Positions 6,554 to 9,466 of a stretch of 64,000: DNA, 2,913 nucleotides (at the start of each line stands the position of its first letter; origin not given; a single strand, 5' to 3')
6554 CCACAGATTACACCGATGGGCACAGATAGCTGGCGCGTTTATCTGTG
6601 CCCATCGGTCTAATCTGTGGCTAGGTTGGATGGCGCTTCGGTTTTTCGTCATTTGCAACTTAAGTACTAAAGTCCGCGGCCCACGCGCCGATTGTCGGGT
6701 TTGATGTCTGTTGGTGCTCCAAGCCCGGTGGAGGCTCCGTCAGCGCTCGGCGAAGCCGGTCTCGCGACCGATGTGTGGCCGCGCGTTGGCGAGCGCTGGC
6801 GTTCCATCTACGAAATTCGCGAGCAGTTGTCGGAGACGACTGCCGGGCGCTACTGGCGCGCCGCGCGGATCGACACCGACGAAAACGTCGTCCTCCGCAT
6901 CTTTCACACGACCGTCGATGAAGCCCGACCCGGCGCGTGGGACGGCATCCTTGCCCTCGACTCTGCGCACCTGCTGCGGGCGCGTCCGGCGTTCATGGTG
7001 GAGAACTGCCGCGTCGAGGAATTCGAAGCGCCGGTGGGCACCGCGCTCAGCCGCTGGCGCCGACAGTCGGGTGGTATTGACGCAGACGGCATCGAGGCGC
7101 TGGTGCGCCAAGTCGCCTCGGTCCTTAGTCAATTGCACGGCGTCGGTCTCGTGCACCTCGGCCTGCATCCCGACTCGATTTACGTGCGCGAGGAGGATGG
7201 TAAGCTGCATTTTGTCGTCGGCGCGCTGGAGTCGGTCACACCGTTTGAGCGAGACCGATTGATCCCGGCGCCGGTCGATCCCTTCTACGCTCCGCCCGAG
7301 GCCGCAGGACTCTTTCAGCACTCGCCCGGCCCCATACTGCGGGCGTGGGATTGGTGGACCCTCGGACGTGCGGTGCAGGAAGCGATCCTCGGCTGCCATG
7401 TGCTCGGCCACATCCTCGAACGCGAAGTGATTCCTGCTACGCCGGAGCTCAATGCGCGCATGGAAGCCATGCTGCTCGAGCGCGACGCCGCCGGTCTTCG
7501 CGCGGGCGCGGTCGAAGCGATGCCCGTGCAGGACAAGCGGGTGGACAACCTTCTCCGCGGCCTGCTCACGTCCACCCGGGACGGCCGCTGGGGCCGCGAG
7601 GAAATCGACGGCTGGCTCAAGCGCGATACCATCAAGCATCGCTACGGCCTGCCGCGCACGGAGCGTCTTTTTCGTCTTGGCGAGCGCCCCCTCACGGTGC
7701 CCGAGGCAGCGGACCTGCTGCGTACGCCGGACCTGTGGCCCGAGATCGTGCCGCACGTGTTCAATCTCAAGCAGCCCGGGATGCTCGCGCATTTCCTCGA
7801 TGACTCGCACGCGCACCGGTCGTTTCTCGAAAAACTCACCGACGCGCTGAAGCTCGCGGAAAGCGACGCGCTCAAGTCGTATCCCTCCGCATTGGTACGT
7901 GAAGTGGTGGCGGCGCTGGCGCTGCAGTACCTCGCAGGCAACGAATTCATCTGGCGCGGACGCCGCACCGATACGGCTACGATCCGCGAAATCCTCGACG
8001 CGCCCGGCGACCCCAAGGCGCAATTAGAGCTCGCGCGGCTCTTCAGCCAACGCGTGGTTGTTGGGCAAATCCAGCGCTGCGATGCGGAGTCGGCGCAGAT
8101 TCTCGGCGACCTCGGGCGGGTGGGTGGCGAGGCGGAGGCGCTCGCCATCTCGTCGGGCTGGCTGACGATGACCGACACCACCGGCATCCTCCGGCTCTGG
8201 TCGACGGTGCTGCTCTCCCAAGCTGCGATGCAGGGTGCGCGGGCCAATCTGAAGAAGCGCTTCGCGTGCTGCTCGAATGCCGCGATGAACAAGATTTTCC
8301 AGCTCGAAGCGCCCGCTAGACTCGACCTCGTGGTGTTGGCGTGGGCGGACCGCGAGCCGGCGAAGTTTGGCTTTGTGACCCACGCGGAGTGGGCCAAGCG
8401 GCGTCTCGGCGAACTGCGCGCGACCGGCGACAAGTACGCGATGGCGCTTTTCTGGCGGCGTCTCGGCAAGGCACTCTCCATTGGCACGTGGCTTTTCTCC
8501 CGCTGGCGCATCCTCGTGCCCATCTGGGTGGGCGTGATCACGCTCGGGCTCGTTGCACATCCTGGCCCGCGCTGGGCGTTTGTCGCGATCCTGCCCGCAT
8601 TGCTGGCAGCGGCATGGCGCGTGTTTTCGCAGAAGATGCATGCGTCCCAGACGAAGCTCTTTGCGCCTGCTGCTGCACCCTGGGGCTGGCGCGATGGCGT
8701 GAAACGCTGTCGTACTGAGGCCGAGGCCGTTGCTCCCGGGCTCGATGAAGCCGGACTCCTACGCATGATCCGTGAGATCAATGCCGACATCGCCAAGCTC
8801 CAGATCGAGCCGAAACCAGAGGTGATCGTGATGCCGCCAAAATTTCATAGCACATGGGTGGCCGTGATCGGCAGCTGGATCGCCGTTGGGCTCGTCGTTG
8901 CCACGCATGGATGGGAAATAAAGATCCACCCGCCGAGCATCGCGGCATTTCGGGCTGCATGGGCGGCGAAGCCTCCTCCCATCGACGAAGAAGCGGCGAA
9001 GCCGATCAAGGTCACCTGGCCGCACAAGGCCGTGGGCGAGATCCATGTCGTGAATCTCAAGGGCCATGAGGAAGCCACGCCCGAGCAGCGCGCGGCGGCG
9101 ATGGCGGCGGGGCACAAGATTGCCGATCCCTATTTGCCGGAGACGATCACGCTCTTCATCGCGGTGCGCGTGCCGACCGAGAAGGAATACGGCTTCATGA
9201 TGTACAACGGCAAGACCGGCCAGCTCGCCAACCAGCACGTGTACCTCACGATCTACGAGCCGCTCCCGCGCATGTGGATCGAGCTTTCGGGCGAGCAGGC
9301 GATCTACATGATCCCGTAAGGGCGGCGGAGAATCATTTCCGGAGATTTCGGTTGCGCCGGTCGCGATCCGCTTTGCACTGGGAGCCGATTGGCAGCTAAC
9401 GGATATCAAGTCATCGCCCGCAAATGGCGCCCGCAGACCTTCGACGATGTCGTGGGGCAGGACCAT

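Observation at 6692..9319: Membrane-anchored bacterial pseudokinase with a large extracytoplasmic C-terminal domain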

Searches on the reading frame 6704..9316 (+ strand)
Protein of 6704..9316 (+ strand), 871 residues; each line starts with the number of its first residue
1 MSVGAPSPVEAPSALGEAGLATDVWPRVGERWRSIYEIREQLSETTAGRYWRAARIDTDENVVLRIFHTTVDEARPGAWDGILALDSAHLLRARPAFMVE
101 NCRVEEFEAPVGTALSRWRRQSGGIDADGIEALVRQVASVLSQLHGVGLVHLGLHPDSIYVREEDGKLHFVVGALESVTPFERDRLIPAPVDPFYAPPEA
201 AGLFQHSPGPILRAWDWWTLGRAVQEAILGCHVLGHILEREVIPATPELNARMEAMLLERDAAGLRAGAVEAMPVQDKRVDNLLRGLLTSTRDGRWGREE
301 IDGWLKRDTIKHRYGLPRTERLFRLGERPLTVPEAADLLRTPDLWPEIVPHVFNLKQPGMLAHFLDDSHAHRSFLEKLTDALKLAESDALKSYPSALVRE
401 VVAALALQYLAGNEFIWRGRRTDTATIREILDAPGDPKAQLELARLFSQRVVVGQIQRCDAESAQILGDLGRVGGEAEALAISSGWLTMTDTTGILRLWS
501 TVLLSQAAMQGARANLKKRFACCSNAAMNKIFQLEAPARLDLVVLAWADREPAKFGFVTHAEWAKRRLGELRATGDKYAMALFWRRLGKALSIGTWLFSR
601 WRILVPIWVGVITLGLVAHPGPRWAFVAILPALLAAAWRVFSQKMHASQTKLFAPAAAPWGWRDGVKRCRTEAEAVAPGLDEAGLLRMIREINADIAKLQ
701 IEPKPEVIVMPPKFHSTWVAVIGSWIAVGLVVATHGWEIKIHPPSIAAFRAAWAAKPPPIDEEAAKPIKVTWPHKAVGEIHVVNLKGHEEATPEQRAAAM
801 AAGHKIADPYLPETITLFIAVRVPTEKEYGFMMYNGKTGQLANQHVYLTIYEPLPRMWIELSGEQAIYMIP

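Call 5: search_protein_families(library=pfam, proteins=[window:6704-9316:+], max_evalue=10)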
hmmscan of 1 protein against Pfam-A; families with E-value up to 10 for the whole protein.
window:6704-9316:+ (871 aa): 2 families
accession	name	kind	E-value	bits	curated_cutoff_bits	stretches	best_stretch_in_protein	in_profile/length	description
PF00069.31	Pkinase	-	0.00056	19.8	31.7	1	107-299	77-255/263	Protein kinase domain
PF06293.20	Kdo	-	0.036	13.9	21.3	1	125-171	115-162/207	Lipopolysaccharide kinase (Kdo/WaaP) family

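Call 6: search_protein_families(library=ncbifam, proteins=[window:6704-9316:+], max_evalue=10)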
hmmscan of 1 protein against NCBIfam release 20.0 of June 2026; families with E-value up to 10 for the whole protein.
window:6704-9316:+ (871 aa): 2 families
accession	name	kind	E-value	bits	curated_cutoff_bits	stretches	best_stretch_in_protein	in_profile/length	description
NF033442.0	BREX_PglW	equivalog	0.0061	14.3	990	1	125-167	309-351/1391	BREX system serine/threonine kinase PglW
NF047741.1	antiphage_MADS6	equivalog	0.01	14.4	460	1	125-169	296-339/612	methylation-associated defense system protein kinase MAD6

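Call 7: search_protein_families(library=padloc, proteins=[window:6704-9316:+], max_evalue=10)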
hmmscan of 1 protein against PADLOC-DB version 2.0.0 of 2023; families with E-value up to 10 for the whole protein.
window:6704-9316:+ (871 aa): 11 families
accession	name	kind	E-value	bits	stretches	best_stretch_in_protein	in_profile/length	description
PDLC04044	PD-T4-6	-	3.5e-06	24.4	1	111-200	121-211/372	-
PDLC02512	PglW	-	2.3e-05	20.5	1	120-167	304-352/1403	PglW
PDLC03920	MkoA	-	4.4e-05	19.9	1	97-302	88-271/1112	-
PDLC04053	PD-T4-6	-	9.9e-05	19.9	1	117-167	98-149/311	-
PDLC04063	PD-T4-6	-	0.00045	17.1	1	111-166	102-157/564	-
PDLC04046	PD-T4-6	-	0.0064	13.7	1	112-165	100-153/427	-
PDLC04042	PD-T4-6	-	0.0077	13.9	1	108-165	89-146/292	-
PDLC04056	PD-T4-6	-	0.02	12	1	112-171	92-148/415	-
PDLC04039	PD-T4-6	-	0.04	10.9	1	112-165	98-151/458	-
PDLC04043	PD-T4-6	-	0.048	10.7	1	112-165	99-152/452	-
PDLC03921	MkoA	-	0.1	8.2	1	66-171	537-630/1607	-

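Call 9: find_homologous_proteins(query=window:6704-9316:+)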
Query window:6704-9316:+ (871 aa): 149 proteins with E <= 0.001 among 8000 candidates; the best 120 are listed.
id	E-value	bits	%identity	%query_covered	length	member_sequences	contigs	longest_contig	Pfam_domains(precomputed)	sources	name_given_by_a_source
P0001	0.0e+0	1990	100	100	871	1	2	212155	-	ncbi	-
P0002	1.6e-202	693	41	99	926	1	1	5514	-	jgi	jgi:hypothetical protein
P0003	5.7e-198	678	42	99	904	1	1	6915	PF00069.32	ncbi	-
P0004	2.6e-193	663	40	97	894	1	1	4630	PF00069.32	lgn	-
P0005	5.8e-190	652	41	100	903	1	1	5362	PF00069.32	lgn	-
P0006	7.3e-190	651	40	99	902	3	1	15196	PF00069.32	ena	-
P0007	1.8e-189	650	41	97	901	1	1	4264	-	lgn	-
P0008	1.8e-188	647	40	97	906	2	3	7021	PF00069.32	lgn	-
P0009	6.5e-187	642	41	97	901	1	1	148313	PF00069.32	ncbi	-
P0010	1.7e-186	640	41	99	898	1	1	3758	PF00069.32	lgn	-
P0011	5.9e-184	632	40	97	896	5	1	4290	-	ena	-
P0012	1.3e-179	618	41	97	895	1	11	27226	-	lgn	-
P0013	4.0e-179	616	38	99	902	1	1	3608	PF00069.32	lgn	-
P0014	2.8e-175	603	37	99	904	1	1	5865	PF00069.32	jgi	jgi:hypothetical protein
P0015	1.2e-173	598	39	97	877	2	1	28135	PF00069.32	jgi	jgi:hypothetical protein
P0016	7.1e-172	592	38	99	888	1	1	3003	PF00069.32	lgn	-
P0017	6.4e-171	589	37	99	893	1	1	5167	PF00069.32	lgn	-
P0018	2.2e-169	584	39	99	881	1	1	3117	PF00069.32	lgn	-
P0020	1.2e-168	581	38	99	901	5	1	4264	PF00069.32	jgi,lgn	-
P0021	2.3e-167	577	37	100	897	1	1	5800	PF00069.32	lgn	-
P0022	7.6e-167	575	35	97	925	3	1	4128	PF00069.32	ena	-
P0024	3.9e-166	573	38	97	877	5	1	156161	PF00069.32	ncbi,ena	-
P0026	5.3e-165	569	37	99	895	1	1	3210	PF00069.32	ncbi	-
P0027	1.2e-163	565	35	97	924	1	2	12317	PF00069.32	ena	-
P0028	3.5e-163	563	36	97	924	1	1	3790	PF00069.32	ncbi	-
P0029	6.5e-163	562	38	97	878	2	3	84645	PF00069.32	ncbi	-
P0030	8.3e-163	562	38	100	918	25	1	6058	PF00069.32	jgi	jgi:hypothetical protein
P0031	6.6e-162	559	38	97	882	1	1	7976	PF00069.32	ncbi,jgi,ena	jgi:hypothetical protein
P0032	1.0e-161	558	37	97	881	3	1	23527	PF00069.32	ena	-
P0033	3.3e-158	547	37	97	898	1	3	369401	PF00069.32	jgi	jgi:hypothetical protein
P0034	3.6e-158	547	35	97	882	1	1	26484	PF00069.32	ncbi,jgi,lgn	ncbi:MAG: hypothetical protein WC378_02360 [Opitutaceae bacterium]|jgi:hypothetical protein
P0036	7.5e-158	546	37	97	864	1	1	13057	PF00069.32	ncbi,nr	ncbi:MAG TPA: hypothetical protein VHE61_02475 [Opitutaceae bacterium]|nr:hypothetical protein [Opit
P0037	8.5e-158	545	37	100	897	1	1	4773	PF00069.32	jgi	jgi:hypothetical protein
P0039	1.6e-157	544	37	96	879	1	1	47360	PF00069.32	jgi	jgi:hypothetical protein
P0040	3.2e-157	544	36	99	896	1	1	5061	PF00069.32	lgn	-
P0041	5.5e-157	543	35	97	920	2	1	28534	PF00069.32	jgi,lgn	jgi:hypothetical protein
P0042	9.2e-157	542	37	93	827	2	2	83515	PF00069.32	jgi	jgi:hypothetical protein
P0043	2.6e-156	540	35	97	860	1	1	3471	PF00069.32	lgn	-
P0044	9.6e-156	539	37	97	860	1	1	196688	PF00069.32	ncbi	-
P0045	2.9e-155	537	36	97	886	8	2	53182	PF00069.32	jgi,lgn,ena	-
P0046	3.0e-155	537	37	96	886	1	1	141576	PF00069.32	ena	-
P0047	4.6e-155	536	35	97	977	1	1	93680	PF00069.32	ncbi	-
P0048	8.8e-155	535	36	100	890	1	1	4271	PF00069.32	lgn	-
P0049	9.5e-155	535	36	97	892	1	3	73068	PF00069.32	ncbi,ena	-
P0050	1.7e-154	535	35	99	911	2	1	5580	PF00069.32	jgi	jgi:serine/threonine protein kinase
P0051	2.8e-154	534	35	97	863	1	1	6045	PF00069.32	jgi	jgi:serine/threonine protein kinase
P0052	1.0e-153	532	36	97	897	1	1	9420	PF00069.32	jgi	jgi:hypothetical protein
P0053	1.6e-153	531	37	97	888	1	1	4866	PF00069.32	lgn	-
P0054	2.0e-153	531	36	97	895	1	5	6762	PF00069.32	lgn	-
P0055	9.6e-153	529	36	97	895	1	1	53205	PF00069.32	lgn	-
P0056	1.2e-152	528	37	97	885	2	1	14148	PF00069.32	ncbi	-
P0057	1.3e-152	528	35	97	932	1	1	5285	PF00069.32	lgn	-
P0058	2.1e-152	528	36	97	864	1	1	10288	PF00069.32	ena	-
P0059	3.5e-152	527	35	97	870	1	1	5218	PF00069.32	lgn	-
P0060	5.6e-152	526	36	97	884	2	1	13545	PF00069.32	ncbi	-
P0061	1.4e-151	525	36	97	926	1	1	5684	PF00069.32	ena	-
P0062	4.0e-151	523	35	97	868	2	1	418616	PF00069.32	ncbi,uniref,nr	ncbi:hypothetical protein [Opitutus sp. ER46]|uniref:hypothetical protein n=1 Tax=Opitutus sp. ER46 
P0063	5.4e-148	513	34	99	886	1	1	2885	PF00069.32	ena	-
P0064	6.4e-147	509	34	99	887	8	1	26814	PF00069.32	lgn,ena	-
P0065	1.5e-146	508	34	97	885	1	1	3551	PF00069.32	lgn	-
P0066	1.8e-146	508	36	96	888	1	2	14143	PF00069.32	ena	-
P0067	2.0e-146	508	36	97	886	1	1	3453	PF00069.32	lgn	-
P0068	1.0e-145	505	33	99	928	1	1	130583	PF00069.32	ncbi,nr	ncbi:MAG: hypothetical protein SFV32_09800 [Opitutaceae bacterium]|nr:hypothetical protein [Opitutac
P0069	5.7e-145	503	35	97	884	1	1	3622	PF00069.32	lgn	-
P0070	9.0e-145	502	35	94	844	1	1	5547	PF00069.32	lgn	-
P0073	2.3e-140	488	35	97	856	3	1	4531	PF00069.32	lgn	-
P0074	1.1e-133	466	32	97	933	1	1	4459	PF00069.32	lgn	-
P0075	1.3e-130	456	33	99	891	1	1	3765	PF00069.32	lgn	-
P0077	6.9e-127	443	33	96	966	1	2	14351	PF00069.32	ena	-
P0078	7.3e-123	430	34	97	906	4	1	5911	PF00069.32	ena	-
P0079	1.3e-122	429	32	97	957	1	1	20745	PF00069.32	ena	-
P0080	2.2e-121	425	32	97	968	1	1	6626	PF00069.32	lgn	-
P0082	7.1e-121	423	30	97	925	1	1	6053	PF00069.32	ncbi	-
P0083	8.0e-121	423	32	97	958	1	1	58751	PF00069.32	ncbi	-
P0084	4.4e-118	414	32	97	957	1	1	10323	PF00069.32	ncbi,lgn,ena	-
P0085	6.5e-117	410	33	100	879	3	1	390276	-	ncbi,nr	ncbi:MAG: hypothetical protein HYV96_12915 [Opitutae bacterium]|nr:hypothetical protein [Opitutae ba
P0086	8.3e-117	410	33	96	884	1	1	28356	PF00069.32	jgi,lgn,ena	-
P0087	1.2e-116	409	32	96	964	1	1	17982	PF00069.32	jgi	jgi:hypothetical protein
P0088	8.1e-116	407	31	96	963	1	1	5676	PF00069.32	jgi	-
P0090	2.1e-115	405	31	97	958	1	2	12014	PF00069.32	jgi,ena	-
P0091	3.9e-115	404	31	100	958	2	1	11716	PF00069.32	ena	-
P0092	4.6e-115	404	37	77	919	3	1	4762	PF00069.32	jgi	jgi:hypothetical protein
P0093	4.7e-115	404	32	97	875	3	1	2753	PF00069.32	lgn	-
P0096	2.8e-112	395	33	99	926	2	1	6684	PF00069.32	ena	-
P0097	3.3e-112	395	32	97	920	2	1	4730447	PF00069.32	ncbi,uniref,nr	ncbi:hypothetical protein CMV30_02100 [Nibricoccus aquaticus]|uniref:Protein kinase domain-containin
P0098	1.5e-111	392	31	93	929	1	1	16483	PF00069.32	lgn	-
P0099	3.3e-111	391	35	74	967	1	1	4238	PF00069.32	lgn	-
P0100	1.1e-106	376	33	97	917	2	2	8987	PF00069.32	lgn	-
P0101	1.7e-106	376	35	76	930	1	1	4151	PF00069.32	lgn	-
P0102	2.2e-106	375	32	99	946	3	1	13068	PF00069.32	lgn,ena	-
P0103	2.6e-106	375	31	97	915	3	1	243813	PF00069.32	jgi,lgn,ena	jgi:hypothetical protein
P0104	3.6e-106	375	31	97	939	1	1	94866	PF00069.32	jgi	-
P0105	9.3e-106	373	31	97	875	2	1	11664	PF00069.32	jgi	-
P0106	2.3e-105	372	33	98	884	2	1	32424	PF00069.32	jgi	-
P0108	1.8e-103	366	30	99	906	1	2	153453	PF00069.32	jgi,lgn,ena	-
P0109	2.9e-103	365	31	90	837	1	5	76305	PF00069.32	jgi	jgi:hypothetical protein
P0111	6.1e-102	361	31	92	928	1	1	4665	PF00069.32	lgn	-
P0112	7.6e-102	360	32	92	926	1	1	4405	PF00069.32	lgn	-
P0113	8.9e-102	360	34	79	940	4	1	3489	PF00069.32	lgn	-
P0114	3.2e-101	358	32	97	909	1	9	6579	PF00069.32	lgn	-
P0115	6.8e-101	357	29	97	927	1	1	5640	PF00069.32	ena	-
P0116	1.3e-100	356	33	69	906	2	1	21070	PF00069.32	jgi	jgi:hypothetical protein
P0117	5.5e-100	354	31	97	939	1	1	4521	PF00069.32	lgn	-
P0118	8.0e-100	354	32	97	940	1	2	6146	PF00069.32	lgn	-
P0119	1.7e-99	353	30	93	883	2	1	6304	PF00069.32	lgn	-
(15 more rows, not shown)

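Call 10: search_solved_structures(query=window:6704-9316:+, max_evalue=10, show_alignments=3)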
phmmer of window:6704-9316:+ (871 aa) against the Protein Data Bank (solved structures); distinct sequences matched with E-value up to 10: 95 (the best 60 are shown).
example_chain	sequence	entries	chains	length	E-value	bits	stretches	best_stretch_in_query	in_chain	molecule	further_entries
7ncf_A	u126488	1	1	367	0.0075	17.8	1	34-232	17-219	Homeodomain-interacting protein kinase 2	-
3dzo_A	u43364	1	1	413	0.0082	17.6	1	133-224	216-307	Rhoptry kinase domain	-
2w4o_A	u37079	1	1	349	0.0084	17.6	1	7-161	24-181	CALCIUM/CALMODULIN-DEPENDENT PROTEIN KINASE TYPE IV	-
6p5s_A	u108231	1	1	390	0.0085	17.6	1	34-232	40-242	Homeodomain-interacting protein kinase 2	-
7o7i_A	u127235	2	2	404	0.011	17.2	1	33-241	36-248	Homeodomain-interacting protein kinase 3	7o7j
4fr4_A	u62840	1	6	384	0.02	16.4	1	127-231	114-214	Serine/threonine-protein kinase 32A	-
2jc6_A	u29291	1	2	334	0.07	14.5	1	130-222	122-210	CALCIUM/CALMODULIN-DEPENDENT PROTEIN KINASE TYPE 1D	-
6qp5_A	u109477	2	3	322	0.07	14.5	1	130-222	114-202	Calcium/calmodulin-dependent protein kinase type 1D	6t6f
6t28_AAA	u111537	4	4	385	0.092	14.1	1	130-222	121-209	Calcium/calmodulin-dependent protein kinase type 1D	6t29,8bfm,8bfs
2biy_A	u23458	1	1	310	0.12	13.7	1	115-229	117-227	3-PHOSPHOINOSITIDE DEPENDENT PROTEIN KINASE-1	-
5loh_A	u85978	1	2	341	0.15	13.4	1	126-231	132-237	Serine/threonine-protein kinase greatwall,Serine/threonine-protein kinase greatwall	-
2h34_A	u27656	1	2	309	0.15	13.4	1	112-187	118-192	Serine/threonine-protein kinase pknE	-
3pwy_A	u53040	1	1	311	0.16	13.3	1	115-185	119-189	3-phosphoinositide-dependent protein kinase 1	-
1z5m_A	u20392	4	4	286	0.16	13.3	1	115-184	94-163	3-phosphoinositide dependent protein kinase-1 | 3-phosphoinositide-dependent protein kinase 1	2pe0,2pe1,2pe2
3nus_A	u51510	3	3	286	0.16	13.3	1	115-184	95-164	phosphoinositide-dependent kinase-1 | PkB-like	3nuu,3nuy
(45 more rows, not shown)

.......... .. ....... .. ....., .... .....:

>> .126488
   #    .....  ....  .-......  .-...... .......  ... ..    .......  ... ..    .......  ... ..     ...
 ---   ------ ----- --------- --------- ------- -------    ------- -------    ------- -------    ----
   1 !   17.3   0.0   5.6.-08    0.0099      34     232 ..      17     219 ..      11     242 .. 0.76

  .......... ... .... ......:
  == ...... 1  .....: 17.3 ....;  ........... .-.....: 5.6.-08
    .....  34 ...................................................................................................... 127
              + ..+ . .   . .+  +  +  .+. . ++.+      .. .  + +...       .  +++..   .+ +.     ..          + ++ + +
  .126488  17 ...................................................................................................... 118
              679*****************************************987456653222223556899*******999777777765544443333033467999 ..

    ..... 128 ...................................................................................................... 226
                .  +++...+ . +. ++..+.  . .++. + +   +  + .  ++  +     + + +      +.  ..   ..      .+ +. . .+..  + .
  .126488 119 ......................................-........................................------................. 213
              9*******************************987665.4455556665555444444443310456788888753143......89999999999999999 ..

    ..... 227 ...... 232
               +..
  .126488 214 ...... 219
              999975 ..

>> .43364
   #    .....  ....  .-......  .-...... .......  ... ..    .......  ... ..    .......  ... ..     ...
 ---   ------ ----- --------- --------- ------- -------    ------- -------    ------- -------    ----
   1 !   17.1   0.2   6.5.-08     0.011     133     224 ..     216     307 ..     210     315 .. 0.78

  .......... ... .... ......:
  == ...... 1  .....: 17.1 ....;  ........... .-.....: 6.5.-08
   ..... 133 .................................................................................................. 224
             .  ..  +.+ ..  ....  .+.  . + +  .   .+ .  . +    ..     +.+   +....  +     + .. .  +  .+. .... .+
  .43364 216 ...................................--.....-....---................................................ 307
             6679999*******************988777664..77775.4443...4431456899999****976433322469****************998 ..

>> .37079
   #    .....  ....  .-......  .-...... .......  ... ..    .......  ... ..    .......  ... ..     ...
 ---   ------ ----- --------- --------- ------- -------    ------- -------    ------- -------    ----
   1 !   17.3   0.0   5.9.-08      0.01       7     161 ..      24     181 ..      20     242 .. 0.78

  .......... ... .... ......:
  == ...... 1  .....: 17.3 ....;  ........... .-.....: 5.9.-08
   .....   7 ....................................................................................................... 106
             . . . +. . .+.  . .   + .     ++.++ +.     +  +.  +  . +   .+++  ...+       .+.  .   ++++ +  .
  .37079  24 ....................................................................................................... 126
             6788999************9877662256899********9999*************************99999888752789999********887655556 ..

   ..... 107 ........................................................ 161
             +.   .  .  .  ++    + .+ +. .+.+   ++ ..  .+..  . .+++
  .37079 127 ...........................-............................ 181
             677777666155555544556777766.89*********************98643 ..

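Call 17: find_encoding_contigs(protein=P0001, flank=10000, max_places=3)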
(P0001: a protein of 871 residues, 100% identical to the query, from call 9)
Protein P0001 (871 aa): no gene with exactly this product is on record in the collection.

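Call 18: find_encoding_contigs(protein=P0097, flank=8000, max_places=1)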
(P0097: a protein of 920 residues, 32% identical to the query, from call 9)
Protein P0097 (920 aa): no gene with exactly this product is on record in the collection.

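Call 19: find_encoding_contigs(protein=P0062, flank=8000, max_places=1)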
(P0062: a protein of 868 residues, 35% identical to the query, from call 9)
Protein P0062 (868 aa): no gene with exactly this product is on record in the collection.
